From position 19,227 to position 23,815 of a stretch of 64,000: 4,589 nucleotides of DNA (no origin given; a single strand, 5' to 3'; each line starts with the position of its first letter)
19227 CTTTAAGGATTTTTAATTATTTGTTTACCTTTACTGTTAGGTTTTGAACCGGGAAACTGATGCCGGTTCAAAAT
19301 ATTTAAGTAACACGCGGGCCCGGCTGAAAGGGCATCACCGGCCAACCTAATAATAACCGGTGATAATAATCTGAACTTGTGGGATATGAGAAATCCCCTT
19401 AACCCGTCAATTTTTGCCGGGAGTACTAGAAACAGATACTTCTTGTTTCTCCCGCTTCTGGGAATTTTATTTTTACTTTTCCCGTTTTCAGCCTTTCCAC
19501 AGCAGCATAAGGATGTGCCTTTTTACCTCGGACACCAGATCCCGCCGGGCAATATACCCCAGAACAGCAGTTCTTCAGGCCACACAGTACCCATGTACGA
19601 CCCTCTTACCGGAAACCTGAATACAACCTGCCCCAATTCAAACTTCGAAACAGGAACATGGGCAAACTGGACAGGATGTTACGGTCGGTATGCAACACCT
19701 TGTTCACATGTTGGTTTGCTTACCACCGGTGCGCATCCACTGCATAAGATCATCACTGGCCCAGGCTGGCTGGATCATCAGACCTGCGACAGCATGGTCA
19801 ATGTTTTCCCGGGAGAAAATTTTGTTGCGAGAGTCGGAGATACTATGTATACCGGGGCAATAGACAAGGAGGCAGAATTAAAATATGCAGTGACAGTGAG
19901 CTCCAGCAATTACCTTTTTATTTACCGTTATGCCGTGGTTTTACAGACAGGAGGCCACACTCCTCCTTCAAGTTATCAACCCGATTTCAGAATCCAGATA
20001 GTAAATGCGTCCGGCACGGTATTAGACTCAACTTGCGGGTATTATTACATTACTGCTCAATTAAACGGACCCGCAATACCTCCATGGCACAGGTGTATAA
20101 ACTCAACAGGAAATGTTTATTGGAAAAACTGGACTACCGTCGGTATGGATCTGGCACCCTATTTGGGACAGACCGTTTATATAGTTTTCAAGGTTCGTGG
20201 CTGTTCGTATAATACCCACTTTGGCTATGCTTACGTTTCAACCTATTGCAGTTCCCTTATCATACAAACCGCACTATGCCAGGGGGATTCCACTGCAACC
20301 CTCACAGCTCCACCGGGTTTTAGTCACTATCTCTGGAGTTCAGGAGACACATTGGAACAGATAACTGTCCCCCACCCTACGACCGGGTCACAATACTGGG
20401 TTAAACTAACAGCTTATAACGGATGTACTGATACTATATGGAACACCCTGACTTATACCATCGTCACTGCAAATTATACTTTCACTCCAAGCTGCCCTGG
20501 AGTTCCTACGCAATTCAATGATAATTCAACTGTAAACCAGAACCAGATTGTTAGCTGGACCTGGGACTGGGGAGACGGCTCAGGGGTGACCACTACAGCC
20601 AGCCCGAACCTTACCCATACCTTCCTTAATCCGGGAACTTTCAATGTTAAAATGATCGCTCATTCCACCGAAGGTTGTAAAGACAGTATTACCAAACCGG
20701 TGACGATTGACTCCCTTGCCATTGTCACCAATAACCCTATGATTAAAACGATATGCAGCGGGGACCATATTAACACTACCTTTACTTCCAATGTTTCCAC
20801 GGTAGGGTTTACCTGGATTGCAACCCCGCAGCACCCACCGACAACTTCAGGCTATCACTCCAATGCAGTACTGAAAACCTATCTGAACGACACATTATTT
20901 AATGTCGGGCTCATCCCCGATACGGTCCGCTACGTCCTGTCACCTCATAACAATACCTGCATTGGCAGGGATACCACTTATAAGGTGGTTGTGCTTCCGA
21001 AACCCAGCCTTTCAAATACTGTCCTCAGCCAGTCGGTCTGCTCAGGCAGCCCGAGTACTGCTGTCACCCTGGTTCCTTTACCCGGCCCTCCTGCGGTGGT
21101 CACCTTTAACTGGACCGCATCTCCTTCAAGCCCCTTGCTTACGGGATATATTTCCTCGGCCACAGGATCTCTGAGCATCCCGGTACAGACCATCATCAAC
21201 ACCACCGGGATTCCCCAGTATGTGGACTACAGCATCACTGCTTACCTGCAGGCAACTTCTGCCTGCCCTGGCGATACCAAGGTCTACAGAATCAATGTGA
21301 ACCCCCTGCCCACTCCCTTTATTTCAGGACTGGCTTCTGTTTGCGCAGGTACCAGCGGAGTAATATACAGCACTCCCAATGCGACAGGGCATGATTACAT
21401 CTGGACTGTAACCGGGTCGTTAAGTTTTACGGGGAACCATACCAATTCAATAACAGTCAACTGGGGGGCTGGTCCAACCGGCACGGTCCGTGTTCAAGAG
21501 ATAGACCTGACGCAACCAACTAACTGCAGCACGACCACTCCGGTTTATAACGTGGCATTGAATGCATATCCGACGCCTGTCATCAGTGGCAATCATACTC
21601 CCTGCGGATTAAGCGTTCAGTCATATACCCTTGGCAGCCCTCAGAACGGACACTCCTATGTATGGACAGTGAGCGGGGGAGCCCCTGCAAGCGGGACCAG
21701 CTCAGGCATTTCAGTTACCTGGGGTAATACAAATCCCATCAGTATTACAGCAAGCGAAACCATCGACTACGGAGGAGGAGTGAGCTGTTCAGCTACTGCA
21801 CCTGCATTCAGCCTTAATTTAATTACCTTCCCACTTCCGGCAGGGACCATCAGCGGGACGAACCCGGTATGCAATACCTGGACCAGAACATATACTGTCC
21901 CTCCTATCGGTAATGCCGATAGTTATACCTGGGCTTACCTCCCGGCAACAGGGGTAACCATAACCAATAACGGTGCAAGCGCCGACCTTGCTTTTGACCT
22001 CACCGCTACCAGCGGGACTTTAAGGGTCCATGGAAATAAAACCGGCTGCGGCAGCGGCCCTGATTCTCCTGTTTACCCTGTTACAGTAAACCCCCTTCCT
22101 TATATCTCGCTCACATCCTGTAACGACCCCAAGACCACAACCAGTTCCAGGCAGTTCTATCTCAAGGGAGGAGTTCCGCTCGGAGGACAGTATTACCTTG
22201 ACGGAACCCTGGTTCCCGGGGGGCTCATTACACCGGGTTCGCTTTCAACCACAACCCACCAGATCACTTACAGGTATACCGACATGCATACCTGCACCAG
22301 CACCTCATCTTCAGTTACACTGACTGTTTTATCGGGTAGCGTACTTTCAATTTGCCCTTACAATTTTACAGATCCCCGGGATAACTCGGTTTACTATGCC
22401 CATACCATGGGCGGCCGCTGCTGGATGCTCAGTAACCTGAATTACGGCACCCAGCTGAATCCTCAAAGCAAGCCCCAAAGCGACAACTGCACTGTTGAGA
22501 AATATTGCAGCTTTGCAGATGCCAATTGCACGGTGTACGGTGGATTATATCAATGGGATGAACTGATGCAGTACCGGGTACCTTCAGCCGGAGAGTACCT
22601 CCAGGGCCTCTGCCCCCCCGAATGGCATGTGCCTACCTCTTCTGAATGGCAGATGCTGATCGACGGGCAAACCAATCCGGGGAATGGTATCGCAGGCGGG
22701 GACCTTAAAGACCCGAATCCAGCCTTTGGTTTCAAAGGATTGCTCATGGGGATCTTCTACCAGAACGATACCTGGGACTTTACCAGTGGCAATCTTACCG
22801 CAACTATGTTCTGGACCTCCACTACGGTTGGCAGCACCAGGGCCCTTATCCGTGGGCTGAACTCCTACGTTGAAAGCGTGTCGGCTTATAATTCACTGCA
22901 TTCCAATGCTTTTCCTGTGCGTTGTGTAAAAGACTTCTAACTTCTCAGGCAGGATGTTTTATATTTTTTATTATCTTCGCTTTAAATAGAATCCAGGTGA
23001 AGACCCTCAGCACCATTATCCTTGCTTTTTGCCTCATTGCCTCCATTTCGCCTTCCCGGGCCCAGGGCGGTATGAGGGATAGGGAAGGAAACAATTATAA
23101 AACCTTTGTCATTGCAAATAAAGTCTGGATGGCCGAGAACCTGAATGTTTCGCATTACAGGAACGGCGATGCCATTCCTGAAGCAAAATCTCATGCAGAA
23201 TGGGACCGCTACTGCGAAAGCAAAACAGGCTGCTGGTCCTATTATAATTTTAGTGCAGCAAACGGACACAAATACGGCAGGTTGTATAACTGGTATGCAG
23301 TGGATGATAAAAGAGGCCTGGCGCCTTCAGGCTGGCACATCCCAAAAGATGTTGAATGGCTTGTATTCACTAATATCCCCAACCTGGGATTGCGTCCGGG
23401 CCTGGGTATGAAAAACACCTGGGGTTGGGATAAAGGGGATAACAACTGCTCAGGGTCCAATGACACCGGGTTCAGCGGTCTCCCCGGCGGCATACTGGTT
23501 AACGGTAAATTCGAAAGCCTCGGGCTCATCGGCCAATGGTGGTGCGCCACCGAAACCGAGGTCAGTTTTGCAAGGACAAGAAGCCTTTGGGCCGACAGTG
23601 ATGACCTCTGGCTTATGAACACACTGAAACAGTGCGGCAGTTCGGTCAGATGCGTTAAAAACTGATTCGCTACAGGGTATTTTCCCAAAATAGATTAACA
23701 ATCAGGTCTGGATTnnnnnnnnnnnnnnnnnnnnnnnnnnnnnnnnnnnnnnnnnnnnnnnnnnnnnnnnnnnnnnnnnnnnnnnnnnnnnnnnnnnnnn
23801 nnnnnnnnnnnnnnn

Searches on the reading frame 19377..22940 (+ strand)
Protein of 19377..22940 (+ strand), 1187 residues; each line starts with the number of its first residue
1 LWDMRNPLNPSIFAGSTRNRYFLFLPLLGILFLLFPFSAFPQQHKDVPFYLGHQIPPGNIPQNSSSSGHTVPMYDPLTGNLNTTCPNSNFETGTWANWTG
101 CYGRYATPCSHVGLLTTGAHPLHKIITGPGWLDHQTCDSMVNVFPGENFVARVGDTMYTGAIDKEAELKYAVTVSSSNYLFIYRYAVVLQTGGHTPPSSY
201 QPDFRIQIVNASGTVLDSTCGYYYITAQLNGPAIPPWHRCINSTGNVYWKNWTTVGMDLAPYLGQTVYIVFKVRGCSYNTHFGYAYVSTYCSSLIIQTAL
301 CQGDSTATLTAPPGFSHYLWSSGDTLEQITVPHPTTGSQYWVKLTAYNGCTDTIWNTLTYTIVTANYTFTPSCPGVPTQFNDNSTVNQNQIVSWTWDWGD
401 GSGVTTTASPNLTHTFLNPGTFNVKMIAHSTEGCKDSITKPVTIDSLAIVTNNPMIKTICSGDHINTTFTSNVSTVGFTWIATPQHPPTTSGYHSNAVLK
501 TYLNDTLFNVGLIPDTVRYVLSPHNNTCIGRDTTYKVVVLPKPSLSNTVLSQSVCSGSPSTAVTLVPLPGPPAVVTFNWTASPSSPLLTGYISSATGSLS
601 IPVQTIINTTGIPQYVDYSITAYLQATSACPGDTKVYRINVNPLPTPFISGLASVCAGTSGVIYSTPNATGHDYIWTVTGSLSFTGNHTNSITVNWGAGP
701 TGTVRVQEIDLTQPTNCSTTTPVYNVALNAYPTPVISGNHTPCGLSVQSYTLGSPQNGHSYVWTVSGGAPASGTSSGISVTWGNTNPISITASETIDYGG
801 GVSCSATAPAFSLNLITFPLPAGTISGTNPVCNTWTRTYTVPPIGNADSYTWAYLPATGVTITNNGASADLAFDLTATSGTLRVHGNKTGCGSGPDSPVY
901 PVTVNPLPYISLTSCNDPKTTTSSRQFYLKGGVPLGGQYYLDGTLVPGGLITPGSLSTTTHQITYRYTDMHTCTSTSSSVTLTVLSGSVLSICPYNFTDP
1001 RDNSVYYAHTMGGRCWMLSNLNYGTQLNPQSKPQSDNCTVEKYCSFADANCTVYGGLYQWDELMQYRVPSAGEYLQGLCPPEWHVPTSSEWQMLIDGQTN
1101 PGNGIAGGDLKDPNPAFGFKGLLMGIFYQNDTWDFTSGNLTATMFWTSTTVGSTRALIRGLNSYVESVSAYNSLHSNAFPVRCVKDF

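Call 9: search_protein_families(library=pfam, proteins=[window:19377-22940:+], max_evalue=0.00001)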
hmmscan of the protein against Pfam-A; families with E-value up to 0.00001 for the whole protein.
window:19377-22940:+ (1187 aa): 5 families
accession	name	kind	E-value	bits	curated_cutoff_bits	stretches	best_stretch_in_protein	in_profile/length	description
PF19408.5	PKD_6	-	1.9e-21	76.6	25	2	820-897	3-78/82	PKD-like domain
PF09603.15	Fib_succ_major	-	6.8e-21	75.8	33.9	1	1011-1185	3-187/187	Fibrobacter succinogenes major domain (Fib_succ_major)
PF19406.5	PKD_5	-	8.6e-16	58.1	25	2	457-543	1-88/88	PKD-like domain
PF18911.6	PKD_4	-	3.7e-12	46.6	27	1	372-443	14-82/85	PKD domain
PF00801.26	PKD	-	1.9e-09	37.8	23.5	1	375-436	14-73/80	PKD domain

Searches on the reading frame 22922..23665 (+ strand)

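Call 9: search_protein_families(library=pfam, proteins=[window:22922-23665:+], max_evalue=0.00001)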
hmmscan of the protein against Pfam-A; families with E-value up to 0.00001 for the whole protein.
window:22922-23665:+ (247 aa): 1 family
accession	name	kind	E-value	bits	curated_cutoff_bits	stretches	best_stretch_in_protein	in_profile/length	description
PF09603.15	Fib_succ_major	-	3.9e-32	112.4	33.9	1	64-246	3-187/187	Fibrobacter succinogenes major domain (Fib_succ_major)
